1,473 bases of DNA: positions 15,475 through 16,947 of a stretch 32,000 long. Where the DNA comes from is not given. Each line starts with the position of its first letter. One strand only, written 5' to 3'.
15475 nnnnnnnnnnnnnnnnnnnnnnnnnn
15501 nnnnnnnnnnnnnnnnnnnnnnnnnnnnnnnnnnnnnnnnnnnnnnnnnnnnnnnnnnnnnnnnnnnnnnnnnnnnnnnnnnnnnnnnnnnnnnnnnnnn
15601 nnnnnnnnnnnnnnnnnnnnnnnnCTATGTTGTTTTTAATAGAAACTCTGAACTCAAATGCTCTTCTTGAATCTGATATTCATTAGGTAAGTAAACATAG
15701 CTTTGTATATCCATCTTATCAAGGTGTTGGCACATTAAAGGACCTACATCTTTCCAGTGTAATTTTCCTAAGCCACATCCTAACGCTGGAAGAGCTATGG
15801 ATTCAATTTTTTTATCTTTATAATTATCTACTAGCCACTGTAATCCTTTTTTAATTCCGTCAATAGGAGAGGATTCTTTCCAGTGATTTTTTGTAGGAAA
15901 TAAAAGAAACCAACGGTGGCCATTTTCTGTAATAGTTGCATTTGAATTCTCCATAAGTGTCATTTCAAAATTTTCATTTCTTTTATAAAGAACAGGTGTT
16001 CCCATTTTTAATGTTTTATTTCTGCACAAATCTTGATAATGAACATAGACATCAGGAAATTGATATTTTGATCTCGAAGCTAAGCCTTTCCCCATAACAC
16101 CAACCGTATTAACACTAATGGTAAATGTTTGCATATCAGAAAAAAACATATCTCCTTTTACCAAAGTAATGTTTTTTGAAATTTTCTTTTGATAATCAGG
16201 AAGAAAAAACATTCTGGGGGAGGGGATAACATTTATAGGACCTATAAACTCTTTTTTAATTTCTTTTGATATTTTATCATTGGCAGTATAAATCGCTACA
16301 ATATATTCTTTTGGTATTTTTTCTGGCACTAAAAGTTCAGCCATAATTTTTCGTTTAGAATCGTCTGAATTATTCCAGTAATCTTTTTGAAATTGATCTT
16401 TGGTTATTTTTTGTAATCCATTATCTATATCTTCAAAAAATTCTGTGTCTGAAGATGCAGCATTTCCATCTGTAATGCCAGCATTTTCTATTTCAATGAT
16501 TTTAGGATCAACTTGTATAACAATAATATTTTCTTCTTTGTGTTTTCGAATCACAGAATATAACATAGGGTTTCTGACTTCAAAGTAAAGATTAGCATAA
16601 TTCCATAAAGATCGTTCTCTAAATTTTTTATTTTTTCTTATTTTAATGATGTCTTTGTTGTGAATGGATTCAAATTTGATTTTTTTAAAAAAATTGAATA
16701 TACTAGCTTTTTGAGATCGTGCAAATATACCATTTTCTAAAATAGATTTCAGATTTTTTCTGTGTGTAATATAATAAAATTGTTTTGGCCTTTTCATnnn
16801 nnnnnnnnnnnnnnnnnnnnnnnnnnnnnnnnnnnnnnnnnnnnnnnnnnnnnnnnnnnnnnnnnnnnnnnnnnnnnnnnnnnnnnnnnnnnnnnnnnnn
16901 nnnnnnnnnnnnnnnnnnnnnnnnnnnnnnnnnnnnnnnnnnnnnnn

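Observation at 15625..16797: DarT toxin domain and DarG-type macrodomain fused in one polypeptide, next to a tRNA gene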

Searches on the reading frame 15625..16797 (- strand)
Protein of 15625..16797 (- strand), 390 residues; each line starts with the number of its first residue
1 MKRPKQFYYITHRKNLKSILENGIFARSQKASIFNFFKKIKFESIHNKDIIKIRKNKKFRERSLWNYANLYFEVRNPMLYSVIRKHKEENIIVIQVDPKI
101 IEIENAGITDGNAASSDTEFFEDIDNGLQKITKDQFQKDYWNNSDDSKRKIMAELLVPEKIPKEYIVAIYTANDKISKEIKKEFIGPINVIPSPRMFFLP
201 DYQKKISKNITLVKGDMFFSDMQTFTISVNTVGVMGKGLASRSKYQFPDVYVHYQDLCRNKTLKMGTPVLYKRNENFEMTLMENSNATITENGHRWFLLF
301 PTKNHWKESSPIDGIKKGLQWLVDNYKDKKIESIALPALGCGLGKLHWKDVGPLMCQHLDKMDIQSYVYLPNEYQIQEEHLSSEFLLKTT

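Call 3: search_protein_families(library=pfam, proteins=[window:15625-16797:-], max_evalue=1)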
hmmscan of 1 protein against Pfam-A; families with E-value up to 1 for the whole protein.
window:15625-16797:- (390 aa): 3 families
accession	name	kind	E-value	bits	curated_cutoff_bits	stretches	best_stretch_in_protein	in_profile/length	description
PF14487.12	DarT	-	2.4e-40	138.8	22.5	1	8-198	1-201/201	ssDNA thymidine ADP-ribosyltransferase, DarT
PF01661.27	Macro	-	8.9e-08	32.5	22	1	297-352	58-115/118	Macro domain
PF04673.18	Cyclase_polyket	-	0.0062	17.2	24.4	0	238-262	34-58/104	Polyketide synthesis cyclase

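Call 4: search_protein_families(library=padloc, proteins=[window:15625-16797:-], max_evalue=1)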
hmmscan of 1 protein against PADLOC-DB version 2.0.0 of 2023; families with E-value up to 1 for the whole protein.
window:15625-16797:- (390 aa): 2 families
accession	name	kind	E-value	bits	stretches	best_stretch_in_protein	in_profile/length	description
PDLC02990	DarG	-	7.7e-47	158.4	1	210-378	2-152/329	-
PDLC02991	DarT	-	1.1e-37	127.8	1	3-184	8-182/196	-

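Call 5: search_protein_families(library=ncbifam, proteins=[window:15625-16797:-], max_evalue=1)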
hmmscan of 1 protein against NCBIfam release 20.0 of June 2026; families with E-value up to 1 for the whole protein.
window:15625-16797:- (390 aa): 2 families
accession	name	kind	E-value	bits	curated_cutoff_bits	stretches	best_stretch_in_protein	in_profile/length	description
NF048014.1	antitoxin_DarG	equivalog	1.2e-43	149.7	250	1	210-379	1-156/338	type II toxin-antitoxin system antitoxin DNA ADP-ribosyl glycohydrolase DarG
NF048013.1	toxin_DarT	equivalog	5.9e-28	98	150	1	8-183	2-186/204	type II toxin-antitoxin system toxin DNA ADP-ribosyl transferase DarT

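Call 9: find_homologous_proteins(query=window:15625-16797:-, max_evalue=0.00001)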
Query window:15625-16797:- (390 aa): 2489 proteins with E <= 0.00001 among 4367 candidates; the best 120 are listed.
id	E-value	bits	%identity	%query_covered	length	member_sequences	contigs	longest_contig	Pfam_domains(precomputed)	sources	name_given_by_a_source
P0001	9.0e-255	863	97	100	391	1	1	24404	PF14487.13,PF01661.28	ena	-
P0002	1.1e-167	576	65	99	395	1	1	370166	PF14487.13,PF01661.28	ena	-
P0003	2.3e-167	575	64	100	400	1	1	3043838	PF14487.13,PF01661.28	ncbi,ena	-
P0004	1.3e-164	566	64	99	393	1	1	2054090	PF14487.13,PF01661.28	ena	-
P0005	1.9e-164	565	65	99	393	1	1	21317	PF14487.13,PF01661.28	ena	-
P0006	1.0e-163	563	63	99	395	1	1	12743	PF14487.13,PF01661.28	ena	-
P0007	3.0e-163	561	63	99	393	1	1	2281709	PF14487.13,PF01661.28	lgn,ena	-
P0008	4.8e-163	561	63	99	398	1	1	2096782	PF14487.13,PF01661.28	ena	-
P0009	8.4e-163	560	64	100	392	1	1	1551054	PF14487.13,PF01661.28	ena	-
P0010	1.9e-162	559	62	99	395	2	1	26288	PF14487.13,PF01661.28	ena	-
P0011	2.9e-162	558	64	99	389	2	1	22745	PF14487.13,PF01661.28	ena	-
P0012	3.5e-162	558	64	99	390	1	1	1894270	PF14487.13,PF01661.28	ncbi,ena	-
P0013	6.4e-162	557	65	99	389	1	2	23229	PF14487.13,PF01661.28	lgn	-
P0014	1.3e-161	556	64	99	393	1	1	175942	PF14487.13,PF01661.28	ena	-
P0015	1.3e-161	556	65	99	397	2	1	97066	PF14487.13,PF01661.28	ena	-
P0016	1.5e-161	556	62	100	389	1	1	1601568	PF14487.13,PF01661.28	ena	-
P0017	1.5e-161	556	63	100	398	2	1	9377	PF14487.13,PF01661.28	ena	-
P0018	1.8e-161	556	61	99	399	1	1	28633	PF14487.13,PF01661.28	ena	-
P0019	4.8e-161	554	63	99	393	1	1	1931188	PF14487.13,PF01661.28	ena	-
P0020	5.1e-161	554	63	99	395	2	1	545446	PF14487.13,PF01661.28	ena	-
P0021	7.4e-161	554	64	99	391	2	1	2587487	PF14487.13,PF01661.28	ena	-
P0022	7.7e-161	554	63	99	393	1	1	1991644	PF14487.13,PF01661.28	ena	-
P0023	1.3e-160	553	64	99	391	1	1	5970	PF14487.13,PF01661.28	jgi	-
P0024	1.4e-160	553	60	99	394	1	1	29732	PF14487.13,PF01661.28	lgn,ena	-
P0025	1.6e-160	552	61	100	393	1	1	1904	PF14487.13,PF01661.28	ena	-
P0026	2.5e-160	552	63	99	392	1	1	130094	PF14487.13,PF01661.28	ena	-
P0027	3.7e-160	551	62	100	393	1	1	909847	PF14487.13,PF01661.28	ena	-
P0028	3.8e-160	551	62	99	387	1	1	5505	PF14487.13,PF01661.28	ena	-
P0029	5.2e-160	551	61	99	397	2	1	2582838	PF14487.13,PF01661.28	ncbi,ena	-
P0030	1.1e-159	550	63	100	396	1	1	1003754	PF14487.13,PF01661.28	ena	-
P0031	2.0e-159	549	63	99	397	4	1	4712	PF14487.13,PF01661.28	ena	-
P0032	2.2e-159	549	63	99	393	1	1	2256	PF14487.13,PF01661.28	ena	-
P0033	2.2e-159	549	64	99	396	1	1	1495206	PF14487.13,PF01661.28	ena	-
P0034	3.2e-159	548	63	99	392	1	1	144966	PF14487.13,PF01661.28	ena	-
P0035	3.4e-159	548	60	99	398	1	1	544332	PF14487.13,PF01661.28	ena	-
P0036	4.6e-159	548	63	99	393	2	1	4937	PF14487.13,PF01661.28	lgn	-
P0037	6.1e-159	547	62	100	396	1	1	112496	PF14487.13,PF01661.28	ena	-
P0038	6.2e-159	547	62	100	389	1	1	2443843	PF14487.13,PF01661.28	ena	-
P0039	6.9e-159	547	62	99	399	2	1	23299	PF14487.13,PF01661.28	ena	-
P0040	8.6e-159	547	61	99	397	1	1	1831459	PF14487.13,PF01661.28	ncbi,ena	-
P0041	1.1e-158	546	61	100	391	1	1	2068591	PF14487.13,PF01661.28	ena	-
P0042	2.1e-158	546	61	100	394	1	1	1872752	PF14487.13,PF01661.28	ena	-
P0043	2.4e-158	545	62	100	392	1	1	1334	PF14487.13,PF01661.28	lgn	-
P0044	2.6e-158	545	62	99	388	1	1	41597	PF14487.13,PF01661.28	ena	-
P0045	5.7e-158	544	63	99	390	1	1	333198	PF14487.13,PF01661.28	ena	-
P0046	6.1e-158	544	63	99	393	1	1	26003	PF14487.13,PF01661.28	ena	-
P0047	7.1e-158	544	62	99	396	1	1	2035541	PF14487.13,PF01661.28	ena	-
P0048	8.1e-158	544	60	99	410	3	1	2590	PF14487.13,PF01661.28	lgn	-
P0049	9.9e-158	543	62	99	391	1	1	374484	PF14487.13,PF01661.28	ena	-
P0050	1.3e-157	543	63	99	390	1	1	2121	PF14487.13,PF01661.28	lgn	-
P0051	1.6e-157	543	61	100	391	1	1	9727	PF14487.13,PF01661.28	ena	-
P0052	2.0e-157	542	61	100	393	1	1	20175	PF14487.13,PF01661.28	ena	-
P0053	2.5e-157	542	60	100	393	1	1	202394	PF14487.13,PF01661.28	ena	-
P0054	3.7e-157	541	63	99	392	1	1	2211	PF14487.13,PF01661.28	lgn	-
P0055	6.2e-157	541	62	99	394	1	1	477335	PF14487.13,PF01661.28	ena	-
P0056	1.5e-156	539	63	99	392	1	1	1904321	PF14487.13,PF01661.28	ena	-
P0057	2.2e-156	539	63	99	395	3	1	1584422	PF14487.13,PF01661.28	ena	-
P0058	3.3e-156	538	62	99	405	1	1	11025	PF14487.13,PF01661.28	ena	-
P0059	5.7e-156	538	61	99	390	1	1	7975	PF14487.13,PF01661.28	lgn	-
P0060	6.6e-156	537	59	99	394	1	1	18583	PF14487.13,PF01661.28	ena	-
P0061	8.3e-156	537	61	99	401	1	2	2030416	PF14487.13,PF01661.28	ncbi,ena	-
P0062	1.4e-155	536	60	100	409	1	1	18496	PF14487.13,PF01661.28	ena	-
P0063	1.4e-155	536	61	100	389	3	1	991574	PF14487.13,PF01661.28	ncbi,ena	-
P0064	2.6e-155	535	62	100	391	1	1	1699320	PF14487.13,PF01661.28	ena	-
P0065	4.5e-155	535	62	100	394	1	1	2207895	PF14487.13,PF01661.28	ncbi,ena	-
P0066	2.3e-154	532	60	99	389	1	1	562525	PF14487.13,PF01661.28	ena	-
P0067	3.7e-154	532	61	99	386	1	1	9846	PF14487.13,PF01661.28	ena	-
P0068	3.8e-154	531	60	100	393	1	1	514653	PF14487.13,PF01661.28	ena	-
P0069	4.1e-154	531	60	99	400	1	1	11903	PF14487.13,PF01661.28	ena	-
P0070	8.9e-154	530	61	99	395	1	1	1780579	PF14487.13,PF01661.28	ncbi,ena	-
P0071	9.3e-154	530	59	99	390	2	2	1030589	PF14487.13,PF01661.28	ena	-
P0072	1.5e-152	526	60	99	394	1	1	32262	PF14487.13,PF01661.28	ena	-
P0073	1.7e-152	526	60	100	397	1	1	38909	PF14487.13,PF01661.28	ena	-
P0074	3.6e-152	525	61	99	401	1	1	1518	PF14487.13,PF01661.28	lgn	-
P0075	1.4e-151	523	60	99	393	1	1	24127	PF14487.13,PF01661.28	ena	-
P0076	9.6e-150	517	59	99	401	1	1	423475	PF14487.13,PF01661.28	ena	-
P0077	2.0e-149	516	61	99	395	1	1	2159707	PF14487.13,PF01661.28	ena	-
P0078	3.2e-148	512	59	99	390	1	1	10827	PF14487.13,PF01661.28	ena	-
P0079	4.7e-148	511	59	99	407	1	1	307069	PF14487.13,PF01661.28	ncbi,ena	-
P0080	3.5e-146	505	58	99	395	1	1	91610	PF14487.13,PF01661.28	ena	-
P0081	3.5e-145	502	58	99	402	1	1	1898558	PF14487.13,PF01661.28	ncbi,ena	-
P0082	3.7e-145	502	55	99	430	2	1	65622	PF14487.13,PF01661.28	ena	-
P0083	3.9e-145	502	59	99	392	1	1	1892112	PF14487.13,PF01661.28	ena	-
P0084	3.5e-144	499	58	99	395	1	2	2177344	PF14487.13,PF01661.28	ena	-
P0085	1.0e-143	497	55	100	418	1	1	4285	PF14487.13,PF01661.28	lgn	-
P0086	3.1e-142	492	56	99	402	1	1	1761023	PF14487.13,PF01661.28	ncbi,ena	-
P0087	7.1e-139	481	63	89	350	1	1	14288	PF14487.13,PF01661.28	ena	-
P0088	3.2e-138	479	56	99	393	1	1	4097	PF14487.13,PF01661.28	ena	-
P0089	3.8e-137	476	54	99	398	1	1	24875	PF14487.13,PF01661.28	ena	-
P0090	5.4e-135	468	61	84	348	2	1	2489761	PF14487.13,PF01661.28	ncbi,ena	-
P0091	1.0e-134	468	55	99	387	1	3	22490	PF14487.13,PF01661.28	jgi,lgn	-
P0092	3.1e-129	450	53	99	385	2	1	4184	PF14487.13,PF01661.28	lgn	-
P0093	1.6e-128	447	53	99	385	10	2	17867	PF14487.13,PF01661.28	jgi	-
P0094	1.6e-128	447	53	99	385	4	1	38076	PF14487.13,PF01661.28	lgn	-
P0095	1.8e-128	447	53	99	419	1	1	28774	PF14487.13,PF01661.28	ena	-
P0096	1.0e-127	444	52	99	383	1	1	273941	PF14487.13,PF01661.28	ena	-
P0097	3.5e-127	443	54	99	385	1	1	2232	PF14487.13,PF01661.28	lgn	-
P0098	1.7e-126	441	61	80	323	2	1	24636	PF14487.13,PF01661.28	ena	-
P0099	2.5e-125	437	51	98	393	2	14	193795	PF14487.13,PF01661.28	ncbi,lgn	-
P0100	5.1e-125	436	52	98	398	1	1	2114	PF14487.13,PF01661.28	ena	-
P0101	1.3e-124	434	52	99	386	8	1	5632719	PF14487.13,PF01661.28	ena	-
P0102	2.6e-124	433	52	99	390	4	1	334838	PF14487.13,PF01661.28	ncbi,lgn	-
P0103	9.4e-123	428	52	98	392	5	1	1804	PF14487.13,PF01661.28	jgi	jgi:O-acetyl-ADP-ribose deacetylase (regulator of RNase III)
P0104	1.6e-121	424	50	98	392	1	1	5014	PF14487.13,PF01661.28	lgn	-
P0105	2.3e-121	424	52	98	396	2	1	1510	PF14487.13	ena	-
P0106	3.4e-121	423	51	99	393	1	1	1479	PF14487.13,PF01661.28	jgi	-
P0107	3.8e-121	423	51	98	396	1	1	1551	PF14487.13,PF01661.28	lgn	-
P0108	3.8e-121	423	51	99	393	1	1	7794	PF14487.13,PF01661.28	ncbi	-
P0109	8.3e-121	422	51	98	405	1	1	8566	PF14487.13,PF01661.28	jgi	jgi:hypothetical protein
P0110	8.3e-121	422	51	98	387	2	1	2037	PF14487.13,PF01661.28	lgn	-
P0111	1.6e-120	421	49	100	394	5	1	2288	PF14487.13,PF01661.28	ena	-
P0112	2.3e-120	420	50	98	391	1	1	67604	PF14487.13,PF01661.28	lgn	-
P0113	3.1e-120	420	52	98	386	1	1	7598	PF14487.13,PF01661.28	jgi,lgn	jgi:hypothetical protein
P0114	3.5e-120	420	51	98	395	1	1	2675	PF14487.13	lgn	-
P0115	3.8e-120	420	50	98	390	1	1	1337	PF14487.13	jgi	-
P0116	4.3e-120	419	49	98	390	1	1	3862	PF14487.13,PF01661.28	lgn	-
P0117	5.0e-120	419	49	98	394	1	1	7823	PF14487.13,PF01661.28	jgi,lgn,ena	-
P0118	6.4e-120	419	51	98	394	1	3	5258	PF14487.13,PF01661.28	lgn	-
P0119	8.8e-120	418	51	98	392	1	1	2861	PF14487.13,PF01661.28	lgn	-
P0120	1.0e-119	418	50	99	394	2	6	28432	PF14487.13,PF01661.28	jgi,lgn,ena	jgi:hypothetical protein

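Call 20: search_solved_structures(query=window:15625-16797:-, max_evalue=0.01, show_alignments=5)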
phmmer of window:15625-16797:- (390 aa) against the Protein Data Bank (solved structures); distinct sequences matched with E-value up to 0.01: 11.
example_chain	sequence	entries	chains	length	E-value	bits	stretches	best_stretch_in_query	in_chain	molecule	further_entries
7omu_AAA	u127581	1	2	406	8.5e-111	373.9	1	3-388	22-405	Macro domain-containing protein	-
5m31_A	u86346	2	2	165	8.1e-20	74.5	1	211-373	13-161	Appr-1-p processing domain protein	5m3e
5m3i_A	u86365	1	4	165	1e-17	67.5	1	210-372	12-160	RNase III inhibitor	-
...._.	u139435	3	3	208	9.1e-06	28.2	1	5-182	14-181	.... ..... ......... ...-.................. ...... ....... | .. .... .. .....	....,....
7omv_AAA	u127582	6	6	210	1.6e-05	27.4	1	3-182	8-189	DarT domain-containing protein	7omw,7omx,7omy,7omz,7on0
4j5r_A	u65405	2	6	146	2.5e-05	26.8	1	265-369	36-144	O-acetyl-ADP-ribose deacetylase 1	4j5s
4j5q_A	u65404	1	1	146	3.1e-05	26.5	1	266-369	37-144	O-acetyl-ADP-ribose deacetylase 1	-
2eee_A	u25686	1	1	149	3.2e-05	26.4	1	266-369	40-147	Uncharacterized protein C6orf130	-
2l8r_A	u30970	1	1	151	3.3e-05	26.4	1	266-369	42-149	Uncharacterized protein C6orf130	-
2lgr_A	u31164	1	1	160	4e-05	26.1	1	266-369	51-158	Uncharacterized protein C6orf130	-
7yk3_A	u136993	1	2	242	0.00071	22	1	8-176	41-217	DNA ADP-ribosyl transferase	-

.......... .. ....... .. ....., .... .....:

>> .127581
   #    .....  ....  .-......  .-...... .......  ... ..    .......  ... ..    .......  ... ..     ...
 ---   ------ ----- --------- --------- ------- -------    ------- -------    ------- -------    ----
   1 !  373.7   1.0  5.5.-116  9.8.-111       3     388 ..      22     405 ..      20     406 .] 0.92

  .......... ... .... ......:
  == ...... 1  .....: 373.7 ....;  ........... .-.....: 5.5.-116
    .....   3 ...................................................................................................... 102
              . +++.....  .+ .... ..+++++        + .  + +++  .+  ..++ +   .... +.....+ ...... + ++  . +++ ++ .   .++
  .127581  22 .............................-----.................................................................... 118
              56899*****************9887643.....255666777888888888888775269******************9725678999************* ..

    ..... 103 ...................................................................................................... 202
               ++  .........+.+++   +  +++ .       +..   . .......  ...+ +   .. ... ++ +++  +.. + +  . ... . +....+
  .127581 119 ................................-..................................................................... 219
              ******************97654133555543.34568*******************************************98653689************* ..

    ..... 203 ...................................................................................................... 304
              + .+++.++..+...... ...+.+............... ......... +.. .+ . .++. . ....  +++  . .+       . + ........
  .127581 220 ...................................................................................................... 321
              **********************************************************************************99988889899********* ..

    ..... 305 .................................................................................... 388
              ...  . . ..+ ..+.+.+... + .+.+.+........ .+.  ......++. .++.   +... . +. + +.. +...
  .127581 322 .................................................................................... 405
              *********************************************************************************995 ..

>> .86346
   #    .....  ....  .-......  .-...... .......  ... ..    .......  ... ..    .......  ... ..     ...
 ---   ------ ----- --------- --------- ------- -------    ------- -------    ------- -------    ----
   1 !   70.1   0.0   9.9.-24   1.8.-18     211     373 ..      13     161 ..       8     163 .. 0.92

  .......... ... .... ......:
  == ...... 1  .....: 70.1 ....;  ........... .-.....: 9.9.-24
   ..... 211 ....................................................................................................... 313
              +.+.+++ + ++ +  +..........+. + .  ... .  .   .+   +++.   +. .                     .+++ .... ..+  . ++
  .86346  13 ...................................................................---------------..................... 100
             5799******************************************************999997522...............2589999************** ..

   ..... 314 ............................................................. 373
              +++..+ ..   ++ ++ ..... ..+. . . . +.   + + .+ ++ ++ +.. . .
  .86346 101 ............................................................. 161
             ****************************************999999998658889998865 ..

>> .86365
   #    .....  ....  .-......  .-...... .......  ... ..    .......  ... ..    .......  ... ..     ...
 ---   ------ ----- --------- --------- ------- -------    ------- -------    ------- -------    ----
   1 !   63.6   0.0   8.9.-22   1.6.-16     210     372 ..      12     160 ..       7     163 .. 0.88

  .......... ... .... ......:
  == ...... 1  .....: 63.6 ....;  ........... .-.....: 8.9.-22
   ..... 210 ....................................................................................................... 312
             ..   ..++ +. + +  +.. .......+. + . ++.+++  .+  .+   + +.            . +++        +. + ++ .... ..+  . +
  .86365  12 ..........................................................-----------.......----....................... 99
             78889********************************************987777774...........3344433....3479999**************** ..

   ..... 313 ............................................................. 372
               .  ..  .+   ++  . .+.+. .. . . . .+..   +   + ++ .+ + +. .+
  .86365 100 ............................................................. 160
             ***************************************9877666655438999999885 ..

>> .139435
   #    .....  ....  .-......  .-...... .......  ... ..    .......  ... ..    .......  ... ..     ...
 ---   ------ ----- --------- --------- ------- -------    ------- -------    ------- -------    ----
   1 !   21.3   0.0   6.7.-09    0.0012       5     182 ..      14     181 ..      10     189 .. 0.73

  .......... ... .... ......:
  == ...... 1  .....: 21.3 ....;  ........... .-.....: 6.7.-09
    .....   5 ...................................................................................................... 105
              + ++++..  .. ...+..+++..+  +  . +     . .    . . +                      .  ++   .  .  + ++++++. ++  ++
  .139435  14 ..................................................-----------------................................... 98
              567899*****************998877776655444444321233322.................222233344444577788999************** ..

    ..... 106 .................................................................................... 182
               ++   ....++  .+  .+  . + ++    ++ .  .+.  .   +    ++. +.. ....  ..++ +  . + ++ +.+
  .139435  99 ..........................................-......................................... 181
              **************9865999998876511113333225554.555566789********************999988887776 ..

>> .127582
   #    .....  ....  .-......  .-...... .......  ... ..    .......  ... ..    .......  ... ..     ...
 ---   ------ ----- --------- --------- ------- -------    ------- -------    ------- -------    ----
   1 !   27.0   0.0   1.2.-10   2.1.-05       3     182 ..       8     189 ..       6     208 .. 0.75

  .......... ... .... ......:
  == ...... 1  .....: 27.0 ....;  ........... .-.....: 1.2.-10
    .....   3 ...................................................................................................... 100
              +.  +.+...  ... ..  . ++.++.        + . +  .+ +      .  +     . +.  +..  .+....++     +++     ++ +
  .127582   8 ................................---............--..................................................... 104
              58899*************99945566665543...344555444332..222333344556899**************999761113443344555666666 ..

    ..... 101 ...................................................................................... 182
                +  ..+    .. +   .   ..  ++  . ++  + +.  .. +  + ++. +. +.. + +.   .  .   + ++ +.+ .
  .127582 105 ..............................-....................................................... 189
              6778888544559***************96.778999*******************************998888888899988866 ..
